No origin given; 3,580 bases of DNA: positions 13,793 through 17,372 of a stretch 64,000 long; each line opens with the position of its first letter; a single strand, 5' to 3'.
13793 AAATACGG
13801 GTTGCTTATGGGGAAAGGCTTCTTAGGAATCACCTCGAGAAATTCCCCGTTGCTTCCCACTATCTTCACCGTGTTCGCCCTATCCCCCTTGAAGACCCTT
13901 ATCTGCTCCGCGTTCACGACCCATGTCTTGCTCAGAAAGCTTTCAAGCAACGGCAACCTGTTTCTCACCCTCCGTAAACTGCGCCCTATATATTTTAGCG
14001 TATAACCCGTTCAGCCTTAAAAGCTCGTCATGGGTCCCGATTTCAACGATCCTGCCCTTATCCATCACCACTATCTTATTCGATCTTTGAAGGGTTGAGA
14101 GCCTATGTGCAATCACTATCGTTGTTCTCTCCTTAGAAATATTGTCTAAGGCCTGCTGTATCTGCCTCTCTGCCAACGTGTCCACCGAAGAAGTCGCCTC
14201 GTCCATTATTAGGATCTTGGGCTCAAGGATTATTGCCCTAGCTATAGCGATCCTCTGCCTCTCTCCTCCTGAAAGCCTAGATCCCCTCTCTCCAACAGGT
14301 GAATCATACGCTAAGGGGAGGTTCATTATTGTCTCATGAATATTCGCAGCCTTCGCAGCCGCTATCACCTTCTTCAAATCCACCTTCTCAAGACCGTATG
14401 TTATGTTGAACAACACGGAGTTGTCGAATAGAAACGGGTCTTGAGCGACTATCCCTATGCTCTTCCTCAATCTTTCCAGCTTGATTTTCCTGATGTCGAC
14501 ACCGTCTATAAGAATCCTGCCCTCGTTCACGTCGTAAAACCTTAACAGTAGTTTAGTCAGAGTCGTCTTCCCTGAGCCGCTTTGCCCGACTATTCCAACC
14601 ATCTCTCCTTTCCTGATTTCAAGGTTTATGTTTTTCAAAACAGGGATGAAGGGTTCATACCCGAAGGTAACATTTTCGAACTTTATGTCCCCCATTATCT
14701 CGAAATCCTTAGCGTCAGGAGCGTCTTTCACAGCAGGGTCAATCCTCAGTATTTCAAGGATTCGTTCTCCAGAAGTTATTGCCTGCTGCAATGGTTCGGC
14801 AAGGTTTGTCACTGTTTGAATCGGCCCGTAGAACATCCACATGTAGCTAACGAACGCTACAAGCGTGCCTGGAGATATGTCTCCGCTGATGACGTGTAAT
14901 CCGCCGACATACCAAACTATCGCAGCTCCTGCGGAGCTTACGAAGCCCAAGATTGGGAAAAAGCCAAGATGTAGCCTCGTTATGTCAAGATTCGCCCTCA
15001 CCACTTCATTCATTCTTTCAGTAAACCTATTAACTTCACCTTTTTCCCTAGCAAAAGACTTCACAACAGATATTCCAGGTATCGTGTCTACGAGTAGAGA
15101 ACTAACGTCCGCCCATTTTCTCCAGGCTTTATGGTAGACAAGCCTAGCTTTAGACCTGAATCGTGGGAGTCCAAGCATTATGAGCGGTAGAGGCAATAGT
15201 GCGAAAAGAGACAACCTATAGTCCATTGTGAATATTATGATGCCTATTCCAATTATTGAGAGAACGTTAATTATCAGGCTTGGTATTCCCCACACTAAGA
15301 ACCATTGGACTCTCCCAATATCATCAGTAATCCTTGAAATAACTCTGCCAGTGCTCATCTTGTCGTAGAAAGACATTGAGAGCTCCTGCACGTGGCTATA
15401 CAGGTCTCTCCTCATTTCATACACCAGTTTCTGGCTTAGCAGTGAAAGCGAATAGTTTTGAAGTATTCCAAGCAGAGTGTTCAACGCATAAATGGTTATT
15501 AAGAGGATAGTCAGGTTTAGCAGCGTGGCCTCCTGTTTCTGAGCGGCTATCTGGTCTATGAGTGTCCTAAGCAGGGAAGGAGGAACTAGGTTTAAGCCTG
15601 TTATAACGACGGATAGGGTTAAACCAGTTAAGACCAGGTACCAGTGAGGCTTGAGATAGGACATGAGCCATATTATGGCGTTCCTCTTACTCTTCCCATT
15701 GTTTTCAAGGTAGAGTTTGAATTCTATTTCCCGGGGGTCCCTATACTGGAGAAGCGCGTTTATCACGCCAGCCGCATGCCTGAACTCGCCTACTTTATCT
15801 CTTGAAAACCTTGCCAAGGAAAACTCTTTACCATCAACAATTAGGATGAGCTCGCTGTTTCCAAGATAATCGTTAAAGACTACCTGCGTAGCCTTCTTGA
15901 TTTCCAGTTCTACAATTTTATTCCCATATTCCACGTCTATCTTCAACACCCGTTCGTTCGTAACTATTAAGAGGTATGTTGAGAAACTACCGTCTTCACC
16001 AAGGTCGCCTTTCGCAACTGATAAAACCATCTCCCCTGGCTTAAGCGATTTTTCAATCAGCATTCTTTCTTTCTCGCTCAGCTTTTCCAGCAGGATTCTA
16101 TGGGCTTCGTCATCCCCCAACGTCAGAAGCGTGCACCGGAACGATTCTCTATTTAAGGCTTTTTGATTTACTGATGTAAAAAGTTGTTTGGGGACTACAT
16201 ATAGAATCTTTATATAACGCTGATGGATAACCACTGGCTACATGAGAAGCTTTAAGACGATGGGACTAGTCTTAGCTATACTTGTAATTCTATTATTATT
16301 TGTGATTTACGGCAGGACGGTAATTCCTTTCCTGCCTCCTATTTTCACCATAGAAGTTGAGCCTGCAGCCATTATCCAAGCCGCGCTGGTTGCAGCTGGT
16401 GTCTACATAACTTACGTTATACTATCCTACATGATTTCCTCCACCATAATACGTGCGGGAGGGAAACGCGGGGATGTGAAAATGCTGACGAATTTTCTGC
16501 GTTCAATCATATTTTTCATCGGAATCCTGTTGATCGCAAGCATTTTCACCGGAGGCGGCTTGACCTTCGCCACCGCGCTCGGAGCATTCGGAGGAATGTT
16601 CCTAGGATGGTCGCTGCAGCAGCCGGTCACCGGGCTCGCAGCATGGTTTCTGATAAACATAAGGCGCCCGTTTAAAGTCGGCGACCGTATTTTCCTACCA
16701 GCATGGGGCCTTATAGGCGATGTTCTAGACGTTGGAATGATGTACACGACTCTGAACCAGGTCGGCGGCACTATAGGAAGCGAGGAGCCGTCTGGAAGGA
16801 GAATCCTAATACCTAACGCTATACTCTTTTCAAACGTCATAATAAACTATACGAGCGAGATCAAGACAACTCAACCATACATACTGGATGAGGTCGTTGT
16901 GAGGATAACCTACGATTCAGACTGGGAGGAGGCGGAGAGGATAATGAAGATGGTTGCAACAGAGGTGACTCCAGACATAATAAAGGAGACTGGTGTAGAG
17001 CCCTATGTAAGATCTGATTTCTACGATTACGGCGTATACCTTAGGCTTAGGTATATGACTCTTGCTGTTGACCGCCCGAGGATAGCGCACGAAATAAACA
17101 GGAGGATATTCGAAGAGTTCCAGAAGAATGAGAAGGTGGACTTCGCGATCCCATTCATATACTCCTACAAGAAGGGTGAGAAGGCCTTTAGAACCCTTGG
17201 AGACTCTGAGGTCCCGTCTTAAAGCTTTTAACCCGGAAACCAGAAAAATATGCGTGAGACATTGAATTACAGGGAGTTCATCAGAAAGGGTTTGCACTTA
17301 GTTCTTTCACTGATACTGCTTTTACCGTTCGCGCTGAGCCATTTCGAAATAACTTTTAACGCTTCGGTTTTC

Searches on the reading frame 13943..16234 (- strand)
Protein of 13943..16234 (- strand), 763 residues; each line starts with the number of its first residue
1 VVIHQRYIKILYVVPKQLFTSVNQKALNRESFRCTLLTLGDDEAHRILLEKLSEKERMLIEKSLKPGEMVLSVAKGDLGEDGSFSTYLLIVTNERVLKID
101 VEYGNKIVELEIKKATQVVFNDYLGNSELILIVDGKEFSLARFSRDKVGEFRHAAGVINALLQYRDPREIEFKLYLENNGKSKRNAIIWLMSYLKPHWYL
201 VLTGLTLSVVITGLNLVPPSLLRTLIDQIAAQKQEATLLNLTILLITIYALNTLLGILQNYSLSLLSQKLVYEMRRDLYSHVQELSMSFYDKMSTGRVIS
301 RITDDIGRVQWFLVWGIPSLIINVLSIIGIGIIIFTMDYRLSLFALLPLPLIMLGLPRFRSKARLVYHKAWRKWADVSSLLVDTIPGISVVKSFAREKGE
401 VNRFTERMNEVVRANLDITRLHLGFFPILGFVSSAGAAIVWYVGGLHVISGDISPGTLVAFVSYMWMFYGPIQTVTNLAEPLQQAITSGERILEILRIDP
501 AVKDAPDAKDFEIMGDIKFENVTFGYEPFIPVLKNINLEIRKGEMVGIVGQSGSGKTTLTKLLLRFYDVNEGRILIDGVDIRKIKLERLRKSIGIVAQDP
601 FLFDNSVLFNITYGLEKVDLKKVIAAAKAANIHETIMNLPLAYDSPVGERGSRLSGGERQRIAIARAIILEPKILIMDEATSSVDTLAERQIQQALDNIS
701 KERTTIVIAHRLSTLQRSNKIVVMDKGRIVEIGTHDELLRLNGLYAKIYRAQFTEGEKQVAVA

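Call 3: search_protein_families(library=pfam, proteins=[window:13943-16234:-])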
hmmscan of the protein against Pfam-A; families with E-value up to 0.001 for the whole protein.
window:13943-16234:- (763 aa): 4 families
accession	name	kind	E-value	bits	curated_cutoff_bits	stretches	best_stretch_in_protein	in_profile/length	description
PF00664.28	ABC_membrane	-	2.5e-47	162.3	28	1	203-471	3-273/274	ABC transporter transmembrane region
PF00005.33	ABC_tran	-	1.5e-35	123.2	25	1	533-682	1-137/137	ABC transporter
PF02463.25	SMC_N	-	2.7e-06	27.4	40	1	566-724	103-211/220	RecF/RecN/SMC N terminal domain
PF14470.12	bPH_3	-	0.00047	21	23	0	64-151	1-89/95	Bacterial PH domain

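Call 4: search_protein_families(library=ncbifam, proteins=[window:13943-16234:-])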
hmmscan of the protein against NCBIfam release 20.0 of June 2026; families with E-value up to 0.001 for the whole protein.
window:13943-16234:- (763 aa): 186 families (the best 25 are shown)
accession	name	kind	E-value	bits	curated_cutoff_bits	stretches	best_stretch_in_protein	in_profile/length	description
NF052233.1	CphA_assoc_ABC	equivalog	1.5e-169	565.9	880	2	181-759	166-750/766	cyanophycin metabolism-associated ABC transporter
TIGR02203.1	MsbA_lipidA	equivalog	1e-140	470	602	1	190-755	5-572/572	lipid A export permease/ATP-binding protein MsbA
TIGR02204.1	MsbA_rel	hypoth_equivalog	2.7e-139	465.5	780.4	1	183-753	2-576/576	ABC transporter, permease/ATP-binding protein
TIGR00958.1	3a01208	subfamily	4.5e-122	408.7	874.6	1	173-748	135-710/711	antigen peptide transporter 2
TIGR01846.1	type_I_sec_HlyB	subfamily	3.6e-119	399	725.55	1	178-752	118-692/694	type I secretion system permease/ATPase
NF008381.0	PRK11176.1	equivalog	4.9e-117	391.7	867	1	220-754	46-581/582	lipid A ABC transporter ATP-binding protein/permease MsbA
NF045513.1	HepA_fam_ABC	equivalog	1e-115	387.5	725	1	233-752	89-609/610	heterocyst formation ABC transporter subunit HepA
TIGR01193.1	bacteriocin_ABC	subfamily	1.9e-106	357.3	523.85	1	181-750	138-707/708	peptide cleavage/export ABC transporter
NF010178.0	PRK13657.1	equivalog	4.2e-105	352.4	733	1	191-759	11-577/588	glucan ABC transporter ATP-binding protein/ permease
TIGR03796.1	NHLM_micro_ABC1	equivalog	1.1e-104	351.2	853.3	1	198-748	157-708/710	NHLP family bacteriocin export ABC transporter peptidase/permease/ATPase subunit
NF008055.0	PRK10789.1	equivalog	2.6e-97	326.7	845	1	191-756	8-575/590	SmdA family multidrug ABC transporter permease/ATP-binding protein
TIGR03375.1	type_I_sec_LssB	subfamily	3.6e-92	309.8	693.1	1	183-740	133-690/696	type I secretion system permease/ATPase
TIGR03797.1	NHLM_micro_ABC2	equivalog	4.4e-89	299.8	709.4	1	205-752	142-685/686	NHLP bacteriocin export ABC transporter permease/ATPase subunit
NF008056.1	PRK10790.1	equivalog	2.9e-88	296.8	746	1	187-756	11-579/584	SmdB family multidrug efflux ABC transporter permease/ATP-binding protein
TIGR02857.1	CydD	equivalog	6.6e-84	282.7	435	1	206-724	10-529/529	thiol reductant ABC exporter subunit CydD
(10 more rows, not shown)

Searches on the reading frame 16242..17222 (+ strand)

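Call 8: search_protein_families(library=pfam, proteins=[window:16242-17222:+], max_evalue=0.00001)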
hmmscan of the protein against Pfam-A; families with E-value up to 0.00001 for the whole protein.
window:16242-17222:+ (326 aa): 1 family
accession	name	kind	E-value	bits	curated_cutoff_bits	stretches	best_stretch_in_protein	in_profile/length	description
PF00924.24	MS_channel_2nd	-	2.5e-09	37.5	20.2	1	129-204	3-67/68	Mechanosensitive ion channel, beta-domain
